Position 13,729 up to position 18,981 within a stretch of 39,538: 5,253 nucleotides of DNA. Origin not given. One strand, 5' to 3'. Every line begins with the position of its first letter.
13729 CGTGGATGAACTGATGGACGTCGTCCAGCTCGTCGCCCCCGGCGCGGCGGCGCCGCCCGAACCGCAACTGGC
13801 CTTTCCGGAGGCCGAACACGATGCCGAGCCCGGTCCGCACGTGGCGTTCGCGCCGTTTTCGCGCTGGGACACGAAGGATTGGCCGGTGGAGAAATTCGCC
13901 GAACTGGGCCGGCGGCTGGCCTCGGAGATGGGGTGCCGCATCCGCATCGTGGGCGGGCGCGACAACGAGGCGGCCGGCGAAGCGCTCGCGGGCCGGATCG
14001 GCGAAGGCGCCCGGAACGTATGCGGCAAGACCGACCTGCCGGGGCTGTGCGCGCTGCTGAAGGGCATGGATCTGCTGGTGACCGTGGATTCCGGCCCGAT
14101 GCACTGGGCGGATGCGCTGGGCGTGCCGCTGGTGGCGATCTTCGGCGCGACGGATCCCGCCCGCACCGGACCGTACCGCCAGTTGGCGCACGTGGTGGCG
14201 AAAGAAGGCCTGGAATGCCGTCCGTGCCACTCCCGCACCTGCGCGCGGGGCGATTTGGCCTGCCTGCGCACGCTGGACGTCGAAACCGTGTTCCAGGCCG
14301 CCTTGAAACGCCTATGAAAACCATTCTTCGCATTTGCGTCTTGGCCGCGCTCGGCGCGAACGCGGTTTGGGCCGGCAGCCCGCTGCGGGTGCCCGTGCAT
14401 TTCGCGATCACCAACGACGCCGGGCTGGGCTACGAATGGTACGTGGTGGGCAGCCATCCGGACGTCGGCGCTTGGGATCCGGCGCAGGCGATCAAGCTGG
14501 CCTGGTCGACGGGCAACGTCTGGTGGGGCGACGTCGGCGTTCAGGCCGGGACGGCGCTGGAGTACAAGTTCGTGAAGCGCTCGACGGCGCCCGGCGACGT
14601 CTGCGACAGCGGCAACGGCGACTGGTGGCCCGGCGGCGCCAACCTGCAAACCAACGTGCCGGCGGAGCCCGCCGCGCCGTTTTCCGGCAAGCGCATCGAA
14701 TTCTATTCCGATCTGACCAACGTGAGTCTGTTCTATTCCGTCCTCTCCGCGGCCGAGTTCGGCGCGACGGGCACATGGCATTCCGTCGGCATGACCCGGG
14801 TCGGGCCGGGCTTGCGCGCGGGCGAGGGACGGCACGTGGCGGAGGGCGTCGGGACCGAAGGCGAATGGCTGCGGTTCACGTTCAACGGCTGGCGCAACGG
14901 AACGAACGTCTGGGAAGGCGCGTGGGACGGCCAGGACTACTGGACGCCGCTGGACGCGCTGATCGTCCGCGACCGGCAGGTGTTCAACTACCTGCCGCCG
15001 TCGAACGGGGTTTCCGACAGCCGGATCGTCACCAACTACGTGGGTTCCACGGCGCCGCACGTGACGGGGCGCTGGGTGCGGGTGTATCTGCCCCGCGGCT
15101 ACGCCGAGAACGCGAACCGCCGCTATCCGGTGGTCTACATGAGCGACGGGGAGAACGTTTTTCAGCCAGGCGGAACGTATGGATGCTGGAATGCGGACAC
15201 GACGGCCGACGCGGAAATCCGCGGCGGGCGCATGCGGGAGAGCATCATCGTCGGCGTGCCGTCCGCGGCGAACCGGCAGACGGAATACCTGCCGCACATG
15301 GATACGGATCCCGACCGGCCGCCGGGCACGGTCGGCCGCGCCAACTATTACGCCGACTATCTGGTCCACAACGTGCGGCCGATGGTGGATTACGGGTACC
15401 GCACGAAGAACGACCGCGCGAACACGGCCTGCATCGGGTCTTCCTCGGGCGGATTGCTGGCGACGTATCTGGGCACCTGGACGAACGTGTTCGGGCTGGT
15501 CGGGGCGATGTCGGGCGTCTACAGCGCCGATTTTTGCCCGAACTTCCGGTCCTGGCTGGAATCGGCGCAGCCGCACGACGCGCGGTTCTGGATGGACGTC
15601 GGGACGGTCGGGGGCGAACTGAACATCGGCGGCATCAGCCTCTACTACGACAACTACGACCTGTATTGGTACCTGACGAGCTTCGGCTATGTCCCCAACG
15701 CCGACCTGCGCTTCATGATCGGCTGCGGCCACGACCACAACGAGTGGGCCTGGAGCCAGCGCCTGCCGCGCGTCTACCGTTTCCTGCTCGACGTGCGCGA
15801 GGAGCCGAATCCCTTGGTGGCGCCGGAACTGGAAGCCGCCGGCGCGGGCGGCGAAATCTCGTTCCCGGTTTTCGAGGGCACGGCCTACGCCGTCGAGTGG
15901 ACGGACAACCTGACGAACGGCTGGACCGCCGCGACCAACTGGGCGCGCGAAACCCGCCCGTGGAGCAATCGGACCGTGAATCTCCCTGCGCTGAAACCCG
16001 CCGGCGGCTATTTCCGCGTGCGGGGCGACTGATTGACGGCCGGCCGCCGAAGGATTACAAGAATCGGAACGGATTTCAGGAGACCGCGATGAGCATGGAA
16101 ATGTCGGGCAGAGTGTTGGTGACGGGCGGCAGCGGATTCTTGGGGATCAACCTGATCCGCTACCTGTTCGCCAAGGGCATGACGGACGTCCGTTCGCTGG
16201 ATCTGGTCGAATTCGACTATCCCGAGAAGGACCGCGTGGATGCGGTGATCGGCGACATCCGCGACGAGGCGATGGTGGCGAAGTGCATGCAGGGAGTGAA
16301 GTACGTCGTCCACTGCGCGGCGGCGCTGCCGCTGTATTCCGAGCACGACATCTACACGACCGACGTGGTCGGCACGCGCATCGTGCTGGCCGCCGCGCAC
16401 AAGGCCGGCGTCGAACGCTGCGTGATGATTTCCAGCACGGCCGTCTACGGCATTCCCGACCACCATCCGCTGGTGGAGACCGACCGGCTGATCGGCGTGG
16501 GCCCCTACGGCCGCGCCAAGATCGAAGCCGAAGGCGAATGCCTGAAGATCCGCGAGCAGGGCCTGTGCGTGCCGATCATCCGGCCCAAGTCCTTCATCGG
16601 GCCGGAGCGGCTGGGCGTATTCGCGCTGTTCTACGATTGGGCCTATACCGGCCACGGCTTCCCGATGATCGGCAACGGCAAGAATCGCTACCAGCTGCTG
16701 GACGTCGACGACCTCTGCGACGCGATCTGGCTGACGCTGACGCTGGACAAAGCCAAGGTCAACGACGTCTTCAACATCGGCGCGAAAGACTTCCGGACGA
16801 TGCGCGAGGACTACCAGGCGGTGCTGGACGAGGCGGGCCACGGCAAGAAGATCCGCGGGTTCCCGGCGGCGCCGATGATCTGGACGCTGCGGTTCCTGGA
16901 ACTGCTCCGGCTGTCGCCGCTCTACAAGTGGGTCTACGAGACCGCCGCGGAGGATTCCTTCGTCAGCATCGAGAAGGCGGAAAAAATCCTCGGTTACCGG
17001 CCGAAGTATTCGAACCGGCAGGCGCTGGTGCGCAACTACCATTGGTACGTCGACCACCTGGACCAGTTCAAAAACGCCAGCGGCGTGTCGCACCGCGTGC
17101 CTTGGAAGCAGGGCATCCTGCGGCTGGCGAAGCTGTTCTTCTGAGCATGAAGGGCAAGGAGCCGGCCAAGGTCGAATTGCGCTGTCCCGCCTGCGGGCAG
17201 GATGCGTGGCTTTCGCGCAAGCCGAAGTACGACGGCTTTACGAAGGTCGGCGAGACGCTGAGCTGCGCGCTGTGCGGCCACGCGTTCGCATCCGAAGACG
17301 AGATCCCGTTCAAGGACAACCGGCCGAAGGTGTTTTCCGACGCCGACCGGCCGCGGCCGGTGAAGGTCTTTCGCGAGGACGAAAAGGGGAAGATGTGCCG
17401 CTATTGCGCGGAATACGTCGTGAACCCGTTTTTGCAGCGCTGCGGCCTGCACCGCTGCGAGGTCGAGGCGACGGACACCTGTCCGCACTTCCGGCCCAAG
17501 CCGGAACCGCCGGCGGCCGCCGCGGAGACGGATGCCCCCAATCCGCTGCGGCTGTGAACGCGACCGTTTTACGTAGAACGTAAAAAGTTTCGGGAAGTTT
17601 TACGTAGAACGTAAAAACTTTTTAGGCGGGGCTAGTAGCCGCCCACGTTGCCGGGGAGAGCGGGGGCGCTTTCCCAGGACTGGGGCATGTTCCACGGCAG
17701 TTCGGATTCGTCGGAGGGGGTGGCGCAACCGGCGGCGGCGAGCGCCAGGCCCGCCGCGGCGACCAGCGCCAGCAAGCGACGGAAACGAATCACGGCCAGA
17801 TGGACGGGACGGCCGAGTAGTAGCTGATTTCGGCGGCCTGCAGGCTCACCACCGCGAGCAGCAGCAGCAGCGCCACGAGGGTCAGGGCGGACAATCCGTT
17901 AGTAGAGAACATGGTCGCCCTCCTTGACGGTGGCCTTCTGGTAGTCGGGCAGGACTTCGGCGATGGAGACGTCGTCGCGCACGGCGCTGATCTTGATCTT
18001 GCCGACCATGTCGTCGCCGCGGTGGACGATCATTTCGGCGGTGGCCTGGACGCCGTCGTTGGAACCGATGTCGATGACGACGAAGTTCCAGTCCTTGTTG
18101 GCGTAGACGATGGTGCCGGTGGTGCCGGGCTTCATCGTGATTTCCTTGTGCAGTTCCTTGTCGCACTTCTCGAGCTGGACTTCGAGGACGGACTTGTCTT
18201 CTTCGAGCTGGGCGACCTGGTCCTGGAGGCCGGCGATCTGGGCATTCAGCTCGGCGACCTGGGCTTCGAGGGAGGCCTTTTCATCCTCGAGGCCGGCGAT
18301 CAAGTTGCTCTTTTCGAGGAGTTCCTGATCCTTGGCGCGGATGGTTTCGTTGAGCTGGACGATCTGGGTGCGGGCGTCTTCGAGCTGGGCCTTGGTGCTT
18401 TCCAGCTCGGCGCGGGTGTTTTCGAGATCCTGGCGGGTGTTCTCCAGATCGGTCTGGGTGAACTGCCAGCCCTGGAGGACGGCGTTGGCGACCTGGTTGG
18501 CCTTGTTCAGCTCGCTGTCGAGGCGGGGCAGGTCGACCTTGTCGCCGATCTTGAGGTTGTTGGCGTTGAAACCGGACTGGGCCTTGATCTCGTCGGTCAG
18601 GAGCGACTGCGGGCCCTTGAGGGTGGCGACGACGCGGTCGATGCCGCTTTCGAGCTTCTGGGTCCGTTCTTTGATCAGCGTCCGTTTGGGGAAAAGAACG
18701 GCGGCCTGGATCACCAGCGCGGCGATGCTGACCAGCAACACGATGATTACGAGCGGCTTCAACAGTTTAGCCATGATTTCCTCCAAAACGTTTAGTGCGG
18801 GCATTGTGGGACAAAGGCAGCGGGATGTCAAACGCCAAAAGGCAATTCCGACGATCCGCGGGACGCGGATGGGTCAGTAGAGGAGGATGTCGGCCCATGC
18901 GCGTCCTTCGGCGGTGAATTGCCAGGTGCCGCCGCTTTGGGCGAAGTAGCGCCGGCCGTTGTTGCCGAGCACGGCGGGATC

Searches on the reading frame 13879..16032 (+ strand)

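Call 54: search_protein_families(library=pfam, proteins=[window:13879-16032:+], max_evalue=0.0001)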
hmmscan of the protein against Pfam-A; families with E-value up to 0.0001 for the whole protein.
window:13879-16032:+ (717 aa): 2 families
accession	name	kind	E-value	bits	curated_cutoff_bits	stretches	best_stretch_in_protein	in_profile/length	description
PF00756.26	Esterase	-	1.5e-18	68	22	1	400-551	10-153/251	Putative esterase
PF00686.25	CBM_20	-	3.8e-13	49.5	23.3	1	171-263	2-90/97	Starch binding domain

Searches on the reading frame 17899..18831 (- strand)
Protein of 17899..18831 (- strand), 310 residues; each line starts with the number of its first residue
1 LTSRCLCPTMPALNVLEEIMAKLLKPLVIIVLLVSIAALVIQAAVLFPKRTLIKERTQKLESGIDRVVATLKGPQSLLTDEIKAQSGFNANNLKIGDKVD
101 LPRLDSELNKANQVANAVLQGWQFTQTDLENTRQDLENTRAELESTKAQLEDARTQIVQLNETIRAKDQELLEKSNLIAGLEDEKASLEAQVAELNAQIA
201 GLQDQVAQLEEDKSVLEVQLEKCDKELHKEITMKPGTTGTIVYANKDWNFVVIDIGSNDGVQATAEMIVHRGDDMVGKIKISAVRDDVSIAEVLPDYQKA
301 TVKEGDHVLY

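Call 54: search_protein_families(library=pfam, proteins=[window:17899-18831:-], max_evalue=0.0001)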
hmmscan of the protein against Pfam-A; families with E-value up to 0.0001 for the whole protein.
window:17899-18831:- (310 aa): 1 family
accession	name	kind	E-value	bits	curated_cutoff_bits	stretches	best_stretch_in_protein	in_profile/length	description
PF08614.16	ATG16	-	1e-07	32.8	33.7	1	115-229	71-176/200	Autophagy protein 16 (ATG16)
